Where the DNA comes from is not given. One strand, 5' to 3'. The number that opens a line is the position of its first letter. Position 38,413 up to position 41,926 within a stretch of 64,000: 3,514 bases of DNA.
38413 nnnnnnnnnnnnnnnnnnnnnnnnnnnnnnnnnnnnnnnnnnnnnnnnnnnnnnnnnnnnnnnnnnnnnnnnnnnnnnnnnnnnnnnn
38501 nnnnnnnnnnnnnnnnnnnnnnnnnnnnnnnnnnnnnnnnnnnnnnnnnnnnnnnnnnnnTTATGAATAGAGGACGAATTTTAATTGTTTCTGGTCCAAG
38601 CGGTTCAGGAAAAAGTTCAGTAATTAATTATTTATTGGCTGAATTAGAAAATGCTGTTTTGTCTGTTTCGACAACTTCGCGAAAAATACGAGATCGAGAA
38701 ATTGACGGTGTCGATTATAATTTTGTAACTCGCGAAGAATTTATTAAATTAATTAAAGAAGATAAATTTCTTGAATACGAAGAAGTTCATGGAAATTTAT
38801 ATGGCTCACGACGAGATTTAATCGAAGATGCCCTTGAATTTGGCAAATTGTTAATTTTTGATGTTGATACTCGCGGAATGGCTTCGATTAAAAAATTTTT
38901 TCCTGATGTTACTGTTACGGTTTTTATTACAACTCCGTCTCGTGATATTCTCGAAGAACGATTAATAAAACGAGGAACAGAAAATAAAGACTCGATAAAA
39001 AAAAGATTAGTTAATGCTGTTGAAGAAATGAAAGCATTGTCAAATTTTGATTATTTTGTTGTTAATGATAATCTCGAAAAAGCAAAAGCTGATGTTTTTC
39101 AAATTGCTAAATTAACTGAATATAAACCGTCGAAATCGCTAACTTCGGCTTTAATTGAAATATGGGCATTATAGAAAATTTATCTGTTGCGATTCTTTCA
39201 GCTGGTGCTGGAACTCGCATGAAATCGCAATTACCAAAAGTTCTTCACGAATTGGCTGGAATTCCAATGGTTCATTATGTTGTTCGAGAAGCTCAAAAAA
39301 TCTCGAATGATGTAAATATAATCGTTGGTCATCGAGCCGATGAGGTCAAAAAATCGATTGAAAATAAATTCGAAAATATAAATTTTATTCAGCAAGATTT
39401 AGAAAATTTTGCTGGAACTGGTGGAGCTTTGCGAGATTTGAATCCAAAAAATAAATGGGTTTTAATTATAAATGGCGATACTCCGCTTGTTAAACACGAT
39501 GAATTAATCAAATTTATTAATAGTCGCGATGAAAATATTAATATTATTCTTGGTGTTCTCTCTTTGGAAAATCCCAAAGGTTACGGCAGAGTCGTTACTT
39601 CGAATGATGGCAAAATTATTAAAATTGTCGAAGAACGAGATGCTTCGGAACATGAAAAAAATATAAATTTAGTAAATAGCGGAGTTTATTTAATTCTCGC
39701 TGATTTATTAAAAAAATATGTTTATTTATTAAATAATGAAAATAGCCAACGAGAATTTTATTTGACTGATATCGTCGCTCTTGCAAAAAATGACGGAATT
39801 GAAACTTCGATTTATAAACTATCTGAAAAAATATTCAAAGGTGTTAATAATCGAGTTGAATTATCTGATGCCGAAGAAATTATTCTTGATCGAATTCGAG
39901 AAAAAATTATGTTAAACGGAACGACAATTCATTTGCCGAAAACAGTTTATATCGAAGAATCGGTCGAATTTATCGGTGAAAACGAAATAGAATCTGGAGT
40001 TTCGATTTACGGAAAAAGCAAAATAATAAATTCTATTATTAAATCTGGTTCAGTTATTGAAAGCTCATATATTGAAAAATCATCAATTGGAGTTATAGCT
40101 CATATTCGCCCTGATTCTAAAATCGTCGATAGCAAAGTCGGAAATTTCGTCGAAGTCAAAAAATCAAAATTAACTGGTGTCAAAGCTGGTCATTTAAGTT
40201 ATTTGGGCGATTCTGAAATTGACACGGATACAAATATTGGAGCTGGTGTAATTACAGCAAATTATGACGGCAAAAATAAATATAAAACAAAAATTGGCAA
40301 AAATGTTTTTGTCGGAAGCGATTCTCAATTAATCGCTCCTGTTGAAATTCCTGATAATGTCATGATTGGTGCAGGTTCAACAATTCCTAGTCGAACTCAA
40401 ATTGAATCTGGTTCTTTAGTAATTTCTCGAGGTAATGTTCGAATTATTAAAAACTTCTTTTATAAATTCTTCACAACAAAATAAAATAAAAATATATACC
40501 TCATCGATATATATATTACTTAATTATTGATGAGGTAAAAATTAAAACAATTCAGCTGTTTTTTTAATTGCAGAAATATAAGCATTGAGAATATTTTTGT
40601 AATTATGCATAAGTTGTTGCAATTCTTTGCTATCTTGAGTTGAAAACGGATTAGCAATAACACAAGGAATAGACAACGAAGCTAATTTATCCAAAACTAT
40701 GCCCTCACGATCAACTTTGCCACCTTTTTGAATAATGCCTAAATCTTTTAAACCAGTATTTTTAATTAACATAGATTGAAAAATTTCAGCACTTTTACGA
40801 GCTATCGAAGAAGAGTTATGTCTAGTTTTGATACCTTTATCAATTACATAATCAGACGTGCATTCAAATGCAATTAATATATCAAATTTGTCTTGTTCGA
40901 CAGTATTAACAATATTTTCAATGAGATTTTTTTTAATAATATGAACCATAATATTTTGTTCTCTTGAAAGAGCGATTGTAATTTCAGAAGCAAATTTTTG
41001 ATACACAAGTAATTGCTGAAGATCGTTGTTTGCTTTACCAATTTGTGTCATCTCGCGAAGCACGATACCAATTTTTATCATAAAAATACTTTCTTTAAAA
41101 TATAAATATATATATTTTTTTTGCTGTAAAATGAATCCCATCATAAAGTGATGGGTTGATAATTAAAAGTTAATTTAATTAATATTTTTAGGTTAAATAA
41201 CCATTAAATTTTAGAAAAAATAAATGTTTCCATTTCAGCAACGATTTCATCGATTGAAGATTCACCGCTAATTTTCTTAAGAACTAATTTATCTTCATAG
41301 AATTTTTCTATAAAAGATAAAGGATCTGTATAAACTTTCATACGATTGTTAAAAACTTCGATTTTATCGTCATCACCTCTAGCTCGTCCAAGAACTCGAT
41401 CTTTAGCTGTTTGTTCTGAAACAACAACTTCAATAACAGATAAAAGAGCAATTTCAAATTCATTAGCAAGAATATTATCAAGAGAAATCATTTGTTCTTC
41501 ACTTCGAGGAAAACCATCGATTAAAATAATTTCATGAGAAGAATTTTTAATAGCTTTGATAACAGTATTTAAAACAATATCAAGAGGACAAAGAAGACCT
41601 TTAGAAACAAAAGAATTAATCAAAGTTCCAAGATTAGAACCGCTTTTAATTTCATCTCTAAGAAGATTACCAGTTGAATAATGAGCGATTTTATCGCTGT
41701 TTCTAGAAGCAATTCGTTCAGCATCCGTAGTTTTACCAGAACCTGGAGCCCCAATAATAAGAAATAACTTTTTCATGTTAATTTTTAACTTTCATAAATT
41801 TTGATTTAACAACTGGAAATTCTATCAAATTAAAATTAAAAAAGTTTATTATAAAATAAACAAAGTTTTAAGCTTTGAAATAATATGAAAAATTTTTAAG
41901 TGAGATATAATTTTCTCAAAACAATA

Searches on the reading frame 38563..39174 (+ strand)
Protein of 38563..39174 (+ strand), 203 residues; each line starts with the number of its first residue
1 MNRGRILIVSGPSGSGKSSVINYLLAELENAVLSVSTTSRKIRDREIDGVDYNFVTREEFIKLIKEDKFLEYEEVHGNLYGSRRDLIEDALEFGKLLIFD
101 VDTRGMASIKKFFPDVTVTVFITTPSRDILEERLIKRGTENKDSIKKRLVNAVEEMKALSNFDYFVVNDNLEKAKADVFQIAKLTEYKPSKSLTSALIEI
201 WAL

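Call 18: search_protein_families(library=pfam, proteins=[window:38563-39174:+], max_evalue=0.00001)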
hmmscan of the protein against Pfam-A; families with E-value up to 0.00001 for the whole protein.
window:38563-39174:+ (203 aa): 3 families
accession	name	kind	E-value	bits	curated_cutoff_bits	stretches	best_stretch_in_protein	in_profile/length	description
PF00625.27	Guanylate_kin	-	2.1e-43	148.5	25.2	1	4-179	2-176/182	Guanylate kinase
PF13671.12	AAA_33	-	1.2e-07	32.6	27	1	7-145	2-126/143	AAA domain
PF13191.12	AAA_16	-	9.8e-06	26.6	32.6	0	3-67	23-76/167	AAA ATPase domain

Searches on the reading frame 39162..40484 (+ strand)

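Call 18: search_protein_families(library=pfam, proteins=[window:39162-40484:+], max_evalue=0.00001)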
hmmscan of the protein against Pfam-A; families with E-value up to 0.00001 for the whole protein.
window:39162-40484:+ (440 aa): 6 families
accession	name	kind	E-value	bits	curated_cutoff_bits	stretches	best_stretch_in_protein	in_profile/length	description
PF12804.13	NTP_transf_3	-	5.2e-13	49.9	27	1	10-123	2-112/160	MobA-like NTP transferase domain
PF00483.29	NTP_transferase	-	3.1e-11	43.8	21.2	1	11-210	4-211/245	Nucleotidyl transferase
PF00132.30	Hexapep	-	1.4e-10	40.8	27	1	376-408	2-34/36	Bacterial transferase hexapeptide (six repeats)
PF01128.25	IspD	-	2.7e-09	37.6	27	1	9-127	3-122/221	2-C-methyl-D-erythritol 4-phosphate cytidylyltransferase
PF14602.12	Hexapep_2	-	3.7e-06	27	27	0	376-408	2-32/34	Hexapeptide repeat of succinyl-transferase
PF02348.25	CTP_transf_3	-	8.3e-06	26.2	22.6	0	26-124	16-116/217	Cytidylyltransferase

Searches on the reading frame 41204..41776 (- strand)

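Call 18: search_protein_families(library=pfam, proteins=[window:41204-41776:-], max_evalue=0.00001)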
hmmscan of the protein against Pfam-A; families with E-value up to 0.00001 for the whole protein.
window:41204-41776:- (190 aa): 2 families
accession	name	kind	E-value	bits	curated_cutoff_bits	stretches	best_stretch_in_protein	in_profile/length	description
PF00406.28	ADK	-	3e-30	105.8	26.8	1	7-163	1-149/151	Adenylate kinase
PF13207.12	AAA_17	-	4.6e-17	63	27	1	8-139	1-132/136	AAA domain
